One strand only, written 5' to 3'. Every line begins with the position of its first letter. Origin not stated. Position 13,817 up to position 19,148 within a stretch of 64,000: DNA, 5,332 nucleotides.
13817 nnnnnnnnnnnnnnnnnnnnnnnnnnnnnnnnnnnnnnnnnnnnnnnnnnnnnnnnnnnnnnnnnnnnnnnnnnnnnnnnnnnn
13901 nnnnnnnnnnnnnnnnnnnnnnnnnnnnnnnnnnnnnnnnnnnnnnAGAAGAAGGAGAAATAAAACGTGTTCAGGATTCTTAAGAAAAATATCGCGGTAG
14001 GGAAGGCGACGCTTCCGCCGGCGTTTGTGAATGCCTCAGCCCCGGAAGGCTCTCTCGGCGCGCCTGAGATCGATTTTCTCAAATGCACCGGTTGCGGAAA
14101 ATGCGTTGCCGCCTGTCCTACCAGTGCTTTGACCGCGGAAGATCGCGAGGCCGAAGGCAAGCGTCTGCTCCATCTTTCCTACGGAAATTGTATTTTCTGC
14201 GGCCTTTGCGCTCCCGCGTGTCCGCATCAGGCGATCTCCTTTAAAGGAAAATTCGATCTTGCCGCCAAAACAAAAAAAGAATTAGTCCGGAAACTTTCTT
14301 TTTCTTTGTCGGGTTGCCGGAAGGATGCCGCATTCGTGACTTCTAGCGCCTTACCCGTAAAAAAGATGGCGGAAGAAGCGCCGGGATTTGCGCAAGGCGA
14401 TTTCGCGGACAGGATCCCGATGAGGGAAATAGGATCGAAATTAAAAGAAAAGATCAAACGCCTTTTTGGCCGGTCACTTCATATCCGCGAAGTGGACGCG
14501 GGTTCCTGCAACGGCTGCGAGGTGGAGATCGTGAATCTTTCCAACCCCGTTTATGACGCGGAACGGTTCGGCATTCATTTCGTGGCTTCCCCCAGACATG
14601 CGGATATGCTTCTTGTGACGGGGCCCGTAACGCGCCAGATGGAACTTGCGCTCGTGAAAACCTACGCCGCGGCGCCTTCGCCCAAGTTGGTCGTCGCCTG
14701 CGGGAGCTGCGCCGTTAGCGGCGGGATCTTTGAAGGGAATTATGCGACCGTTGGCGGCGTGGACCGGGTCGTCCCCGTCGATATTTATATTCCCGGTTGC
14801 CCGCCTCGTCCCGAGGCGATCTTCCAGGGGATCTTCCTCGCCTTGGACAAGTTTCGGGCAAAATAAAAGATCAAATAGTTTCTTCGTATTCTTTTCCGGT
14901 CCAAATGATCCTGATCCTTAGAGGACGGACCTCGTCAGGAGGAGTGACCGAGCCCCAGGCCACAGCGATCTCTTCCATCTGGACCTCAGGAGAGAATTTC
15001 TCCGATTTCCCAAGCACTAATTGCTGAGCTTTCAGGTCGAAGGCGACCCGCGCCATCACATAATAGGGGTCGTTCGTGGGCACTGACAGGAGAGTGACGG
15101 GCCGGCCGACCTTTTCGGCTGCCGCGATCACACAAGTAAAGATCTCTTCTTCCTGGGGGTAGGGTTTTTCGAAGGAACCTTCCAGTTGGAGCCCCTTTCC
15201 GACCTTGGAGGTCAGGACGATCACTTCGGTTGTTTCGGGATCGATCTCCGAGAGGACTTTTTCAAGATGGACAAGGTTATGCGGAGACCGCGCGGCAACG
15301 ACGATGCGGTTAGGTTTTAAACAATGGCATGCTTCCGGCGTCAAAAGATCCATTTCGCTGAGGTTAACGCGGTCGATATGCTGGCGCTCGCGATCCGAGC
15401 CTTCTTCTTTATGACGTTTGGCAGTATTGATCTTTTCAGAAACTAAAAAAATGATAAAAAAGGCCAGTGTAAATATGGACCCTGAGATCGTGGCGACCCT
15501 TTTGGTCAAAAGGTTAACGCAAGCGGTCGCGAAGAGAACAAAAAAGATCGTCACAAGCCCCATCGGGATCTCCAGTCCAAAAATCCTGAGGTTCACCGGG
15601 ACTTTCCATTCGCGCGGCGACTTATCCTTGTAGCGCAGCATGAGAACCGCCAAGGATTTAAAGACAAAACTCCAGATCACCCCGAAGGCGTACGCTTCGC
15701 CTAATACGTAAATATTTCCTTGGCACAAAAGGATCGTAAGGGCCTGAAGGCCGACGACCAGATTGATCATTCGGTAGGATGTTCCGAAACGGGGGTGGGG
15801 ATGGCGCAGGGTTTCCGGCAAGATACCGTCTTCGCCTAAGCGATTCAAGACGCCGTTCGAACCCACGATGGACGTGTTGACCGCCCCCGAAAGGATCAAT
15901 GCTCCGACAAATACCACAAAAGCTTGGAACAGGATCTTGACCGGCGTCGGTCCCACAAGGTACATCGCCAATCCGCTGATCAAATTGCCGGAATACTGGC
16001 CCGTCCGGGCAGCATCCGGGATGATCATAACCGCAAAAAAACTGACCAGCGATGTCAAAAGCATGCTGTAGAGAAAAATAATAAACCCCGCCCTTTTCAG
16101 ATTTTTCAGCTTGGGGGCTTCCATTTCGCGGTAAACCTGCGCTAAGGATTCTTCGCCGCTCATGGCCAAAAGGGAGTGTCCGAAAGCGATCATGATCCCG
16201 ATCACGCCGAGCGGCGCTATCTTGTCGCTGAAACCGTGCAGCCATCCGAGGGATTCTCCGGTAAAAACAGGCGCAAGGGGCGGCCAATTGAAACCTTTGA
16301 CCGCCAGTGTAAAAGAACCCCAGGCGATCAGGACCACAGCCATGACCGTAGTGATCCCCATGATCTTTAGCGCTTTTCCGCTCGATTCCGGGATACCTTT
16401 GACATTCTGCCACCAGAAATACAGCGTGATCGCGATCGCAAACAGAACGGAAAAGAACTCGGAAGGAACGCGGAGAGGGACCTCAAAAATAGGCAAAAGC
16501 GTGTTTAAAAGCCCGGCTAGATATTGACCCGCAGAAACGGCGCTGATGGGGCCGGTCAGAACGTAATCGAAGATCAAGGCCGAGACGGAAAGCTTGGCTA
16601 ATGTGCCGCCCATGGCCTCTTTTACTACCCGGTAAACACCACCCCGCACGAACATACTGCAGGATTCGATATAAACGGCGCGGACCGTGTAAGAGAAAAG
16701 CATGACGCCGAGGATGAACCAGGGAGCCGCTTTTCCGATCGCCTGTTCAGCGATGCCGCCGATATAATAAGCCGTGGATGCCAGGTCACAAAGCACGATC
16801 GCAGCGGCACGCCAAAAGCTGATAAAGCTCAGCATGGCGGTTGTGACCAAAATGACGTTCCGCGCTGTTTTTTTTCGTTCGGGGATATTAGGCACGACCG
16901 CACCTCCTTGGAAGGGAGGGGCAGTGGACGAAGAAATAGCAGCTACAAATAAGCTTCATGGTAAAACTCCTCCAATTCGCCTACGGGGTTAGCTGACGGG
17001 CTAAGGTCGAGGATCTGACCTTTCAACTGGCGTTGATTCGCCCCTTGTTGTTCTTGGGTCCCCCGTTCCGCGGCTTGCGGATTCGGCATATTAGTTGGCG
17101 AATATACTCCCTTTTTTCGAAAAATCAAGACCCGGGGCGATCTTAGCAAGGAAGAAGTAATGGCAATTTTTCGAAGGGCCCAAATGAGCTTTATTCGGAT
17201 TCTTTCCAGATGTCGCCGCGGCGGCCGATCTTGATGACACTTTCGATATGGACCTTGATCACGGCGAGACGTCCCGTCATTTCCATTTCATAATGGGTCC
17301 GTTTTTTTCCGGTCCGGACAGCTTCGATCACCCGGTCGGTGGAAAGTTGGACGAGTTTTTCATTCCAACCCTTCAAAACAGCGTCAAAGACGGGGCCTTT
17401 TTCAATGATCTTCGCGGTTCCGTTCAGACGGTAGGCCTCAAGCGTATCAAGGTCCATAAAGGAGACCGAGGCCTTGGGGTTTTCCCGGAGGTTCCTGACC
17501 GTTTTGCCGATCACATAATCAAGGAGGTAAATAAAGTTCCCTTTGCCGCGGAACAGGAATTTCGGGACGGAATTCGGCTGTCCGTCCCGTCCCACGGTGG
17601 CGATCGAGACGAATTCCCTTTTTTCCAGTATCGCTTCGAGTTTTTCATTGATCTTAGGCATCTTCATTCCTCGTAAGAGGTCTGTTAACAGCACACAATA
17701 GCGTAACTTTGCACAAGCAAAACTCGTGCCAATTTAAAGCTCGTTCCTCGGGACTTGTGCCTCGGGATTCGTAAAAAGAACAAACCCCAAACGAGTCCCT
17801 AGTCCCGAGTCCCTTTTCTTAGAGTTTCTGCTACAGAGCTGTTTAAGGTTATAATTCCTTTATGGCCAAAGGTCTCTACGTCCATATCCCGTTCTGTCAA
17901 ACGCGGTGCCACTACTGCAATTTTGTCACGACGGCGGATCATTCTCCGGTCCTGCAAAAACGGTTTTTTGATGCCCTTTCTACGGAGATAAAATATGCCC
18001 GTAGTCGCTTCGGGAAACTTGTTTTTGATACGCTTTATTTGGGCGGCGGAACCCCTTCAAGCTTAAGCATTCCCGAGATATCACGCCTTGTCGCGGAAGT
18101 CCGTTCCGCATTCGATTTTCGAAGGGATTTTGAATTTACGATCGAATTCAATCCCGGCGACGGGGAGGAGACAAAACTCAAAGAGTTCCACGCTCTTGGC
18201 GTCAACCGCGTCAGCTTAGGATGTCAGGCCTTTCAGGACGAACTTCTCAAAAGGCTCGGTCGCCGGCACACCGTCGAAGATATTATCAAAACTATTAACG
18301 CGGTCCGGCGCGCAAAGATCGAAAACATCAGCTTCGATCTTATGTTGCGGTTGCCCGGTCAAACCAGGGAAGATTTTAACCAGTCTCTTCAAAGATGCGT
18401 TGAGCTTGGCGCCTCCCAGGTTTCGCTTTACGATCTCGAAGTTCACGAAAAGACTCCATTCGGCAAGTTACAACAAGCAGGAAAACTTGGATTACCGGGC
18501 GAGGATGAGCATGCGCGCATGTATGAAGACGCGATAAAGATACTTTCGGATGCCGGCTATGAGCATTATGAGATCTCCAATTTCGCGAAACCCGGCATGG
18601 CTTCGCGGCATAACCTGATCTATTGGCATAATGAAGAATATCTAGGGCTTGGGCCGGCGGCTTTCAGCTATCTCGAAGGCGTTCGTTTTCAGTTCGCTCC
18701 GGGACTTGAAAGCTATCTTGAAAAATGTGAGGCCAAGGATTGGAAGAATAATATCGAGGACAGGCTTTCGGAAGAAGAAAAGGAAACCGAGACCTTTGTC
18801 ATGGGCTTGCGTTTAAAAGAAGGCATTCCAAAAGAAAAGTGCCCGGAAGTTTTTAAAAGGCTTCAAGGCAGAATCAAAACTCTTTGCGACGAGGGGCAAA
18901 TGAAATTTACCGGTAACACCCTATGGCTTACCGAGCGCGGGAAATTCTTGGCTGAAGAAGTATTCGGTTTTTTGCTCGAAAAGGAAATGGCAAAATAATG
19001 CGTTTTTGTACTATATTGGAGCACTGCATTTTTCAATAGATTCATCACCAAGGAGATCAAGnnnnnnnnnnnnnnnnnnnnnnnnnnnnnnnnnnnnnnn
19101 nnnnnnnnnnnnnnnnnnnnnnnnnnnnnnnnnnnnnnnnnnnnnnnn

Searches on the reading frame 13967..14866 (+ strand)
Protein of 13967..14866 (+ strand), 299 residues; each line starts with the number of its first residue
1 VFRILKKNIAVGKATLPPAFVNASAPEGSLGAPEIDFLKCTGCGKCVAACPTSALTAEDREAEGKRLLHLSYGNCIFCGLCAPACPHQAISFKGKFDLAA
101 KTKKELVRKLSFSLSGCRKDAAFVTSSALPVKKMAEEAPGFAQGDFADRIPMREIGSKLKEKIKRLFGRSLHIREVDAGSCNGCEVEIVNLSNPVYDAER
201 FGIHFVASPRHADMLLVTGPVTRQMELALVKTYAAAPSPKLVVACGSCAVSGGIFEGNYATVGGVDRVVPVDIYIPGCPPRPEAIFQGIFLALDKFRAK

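Call 3: search_protein_families(library=pfam, proteins=[window:13967-14866:+])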
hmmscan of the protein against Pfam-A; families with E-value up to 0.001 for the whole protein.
window:13967-14866:+ (299 aa): 12 families
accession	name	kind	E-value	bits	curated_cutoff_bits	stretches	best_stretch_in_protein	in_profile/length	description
PF01058.29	Oxidored_q6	-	1.1e-34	119.3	27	1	181-289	1-125/128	NADH ubiquinone oxidoreductase, 20 Kd subunit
PF12838.12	Fer4_7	-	1.3e-15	58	27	2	39-89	1-52/52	4Fe-4S dicluster domain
PF00037.32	Fer4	-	6.1e-15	54.8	21.1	2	33-56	1-24/24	4Fe-4S binding domain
PF13187.11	Fer4_9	-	2.1e-09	37.7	27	1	39-90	1-52/52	4Fe-4S dicluster domain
PF13484.11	Fer4_16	-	6.3e-09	36.9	30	2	39-63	1-25/66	4Fe-4S double cluster binding domain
PF12797.12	Fer4_2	-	8.3e-09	35.3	24.5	1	32-52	2-22/22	4Fe-4S binding domain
PF13237.11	Fer4_10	-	8.5e-09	35.7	25.5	1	34-86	3-53/53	4Fe-4S dicluster domain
PF12837.12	Fer4_6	-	1.3e-08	34.8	25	1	38-55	7-24/24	4Fe-4S binding domain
PF14697.11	Fer4_21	-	3.1e-08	34.1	35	1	35-91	3-58/59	4Fe-4S dicluster domain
PF25160.1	LdpA_Fe-S-bd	-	1.2e-05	25.4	27.6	1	36-58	24-46/49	LdpA Fe-S cluster-binding domain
PF13183.11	Fer4_8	-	0.00015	22.6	27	0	38-64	3-30/68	4Fe-4S dicluster domain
PF12800.12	Fer4_4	-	0.00042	20.9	24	1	39-52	3-16/17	4Fe-4S binding domain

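Call 4: search_protein_families(library=ncbifam, proteins=[window:13967-14866:+])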
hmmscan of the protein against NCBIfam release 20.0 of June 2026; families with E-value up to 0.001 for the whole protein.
window:13967-14866:+ (299 aa): 100 families (the best 25 are shown)
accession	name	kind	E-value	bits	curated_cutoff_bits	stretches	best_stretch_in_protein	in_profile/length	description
NF005012.1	PRK06411.1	subfamily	4e-43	146.8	116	1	182-293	44-155/166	NADH-quinone oxidoreductase subunit NuoB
TIGR01957.1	nuoB_fam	subfamily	4.8e-39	133.6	142.7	1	181-295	26-141/145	NADH-quinone oxidoreductase subunit B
NF011391.0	PRK14816.1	equivalog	7.2e-34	117.1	283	1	178-290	60-171/196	NADH-quinone oxidoreductase subunit B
NF011394.0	PRK14819.1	equivalog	9.4e-33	113.8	312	1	182-289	41-149/264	NADH-quinone oxidoreductase subunit B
NF011395.0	PRK14820.1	equivalog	6.5e-32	110.7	263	1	178-290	41-151/180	NADH-quinone oxidoreductase subunit B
NF011392.0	PRK14817.1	equivalog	2.7e-31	108.7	271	1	183-297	47-161/182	NADH-quinone oxidoreductase subunit B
NF011390.0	PRK14815.1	equivalog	7.1e-31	106.9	281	1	183-295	44-156/183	NADH dehydrogenase subunit B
NF011393.0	PRK14818.1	equivalog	1.2e-30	106.3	255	1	183-292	42-151/173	NADH dehydrogenase subunit B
NF009808.0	PRK13292.1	equivalog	4e-30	104.3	1156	1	183-298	36-151/791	NADH-quinone oxidoreductase subunit B/C/D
NF011388.0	PRK14813.1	equivalog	5e-30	104.8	294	1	183-290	39-147/189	NADH dehydrogenase subunit B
NF011389.0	PRK14814.1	equivalog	1.7e-28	99.7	285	1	181-291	42-152/186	NADH dehydrogenase subunit B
NF009053.0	PRK12387.1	subfamily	1.6e-25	89.9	204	1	1-119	1-119/180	formate hydrogenlyase complex iron-sulfur subunit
NF006076.0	PRK08222.1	equivalog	1.2e-23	83.9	270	1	1-119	1-119/181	hydrogenase 4 subunit H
NF004537.0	PRK05888.1-3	equivalog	4.5e-17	62.2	163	2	65-108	102-148/204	NADH-quinone oxidoreductase subunit NuoI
TIGR01971.1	NuoI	subfamily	1.1e-16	60.5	113.05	2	39-108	43-116/121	NADH-quinone oxidoreductase, chain I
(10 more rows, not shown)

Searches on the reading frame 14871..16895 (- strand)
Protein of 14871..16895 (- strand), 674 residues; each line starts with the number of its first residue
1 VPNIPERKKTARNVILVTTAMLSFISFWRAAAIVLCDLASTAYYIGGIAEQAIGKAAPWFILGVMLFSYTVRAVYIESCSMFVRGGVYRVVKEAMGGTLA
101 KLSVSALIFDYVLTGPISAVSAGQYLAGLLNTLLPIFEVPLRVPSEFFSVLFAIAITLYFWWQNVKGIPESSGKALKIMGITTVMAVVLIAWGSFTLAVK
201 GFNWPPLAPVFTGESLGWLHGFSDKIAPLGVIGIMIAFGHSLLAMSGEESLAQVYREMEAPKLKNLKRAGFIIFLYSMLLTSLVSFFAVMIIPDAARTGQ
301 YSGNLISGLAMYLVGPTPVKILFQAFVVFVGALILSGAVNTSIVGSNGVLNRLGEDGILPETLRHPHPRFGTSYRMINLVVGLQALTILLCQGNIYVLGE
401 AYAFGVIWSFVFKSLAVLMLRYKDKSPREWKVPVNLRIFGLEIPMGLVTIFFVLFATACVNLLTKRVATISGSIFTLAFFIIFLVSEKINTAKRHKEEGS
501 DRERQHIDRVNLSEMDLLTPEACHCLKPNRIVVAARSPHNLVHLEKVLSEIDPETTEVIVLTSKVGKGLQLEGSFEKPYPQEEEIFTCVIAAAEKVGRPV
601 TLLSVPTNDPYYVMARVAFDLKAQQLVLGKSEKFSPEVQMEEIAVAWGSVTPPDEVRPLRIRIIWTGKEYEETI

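Call 7: search_protein_families(library=pfam, proteins=[window:14871-16895:-], max_evalue=0.00001)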
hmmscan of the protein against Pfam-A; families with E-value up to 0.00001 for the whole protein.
window:14871-16895:- (674 aa): 1 family
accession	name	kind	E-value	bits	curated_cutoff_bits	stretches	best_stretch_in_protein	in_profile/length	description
PF13520.12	AA_permease_2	-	8.2e-50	170.4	27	1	25-482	1-425/427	Amino acid permease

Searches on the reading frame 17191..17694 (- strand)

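Call 7: search_protein_families(library=pfam, proteins=[window:17191-17694:-], max_evalue=0.00001)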
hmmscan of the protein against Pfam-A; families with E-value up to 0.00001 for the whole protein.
window:17191-17694:- (167 aa): 1 family
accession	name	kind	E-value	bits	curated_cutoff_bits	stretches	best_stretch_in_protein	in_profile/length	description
PF01243.27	PNPOx_N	-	1.7e-18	67.5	28.1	1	16-150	2-113/120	Pyridoxamine 5'-phosphate oxidase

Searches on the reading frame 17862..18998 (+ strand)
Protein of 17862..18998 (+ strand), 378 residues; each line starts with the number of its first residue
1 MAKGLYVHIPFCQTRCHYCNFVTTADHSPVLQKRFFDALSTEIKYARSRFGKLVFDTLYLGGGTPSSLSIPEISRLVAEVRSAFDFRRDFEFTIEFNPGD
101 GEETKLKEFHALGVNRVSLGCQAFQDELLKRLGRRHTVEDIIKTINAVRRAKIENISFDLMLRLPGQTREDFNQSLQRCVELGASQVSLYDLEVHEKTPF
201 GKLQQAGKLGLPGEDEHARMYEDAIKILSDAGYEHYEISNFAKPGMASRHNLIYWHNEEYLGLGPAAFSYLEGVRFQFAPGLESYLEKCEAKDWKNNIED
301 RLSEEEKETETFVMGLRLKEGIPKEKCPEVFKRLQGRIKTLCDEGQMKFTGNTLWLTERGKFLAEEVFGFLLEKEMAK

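Call 7: search_protein_families(library=pfam, proteins=[window:17862-18998:+], max_evalue=0.00001)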
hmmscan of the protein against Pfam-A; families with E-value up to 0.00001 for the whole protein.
window:17862-18998:+ (378 aa): 2 families
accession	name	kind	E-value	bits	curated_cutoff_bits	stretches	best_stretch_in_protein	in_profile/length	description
PF04055.27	Radical_SAM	-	3.5e-26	92.8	29.5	1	6-177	1-164/166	Radical SAM superfamily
PF06969.22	HemN_C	-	1.6e-06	28.5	24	1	302-363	1-67/67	HemN C-terminal domain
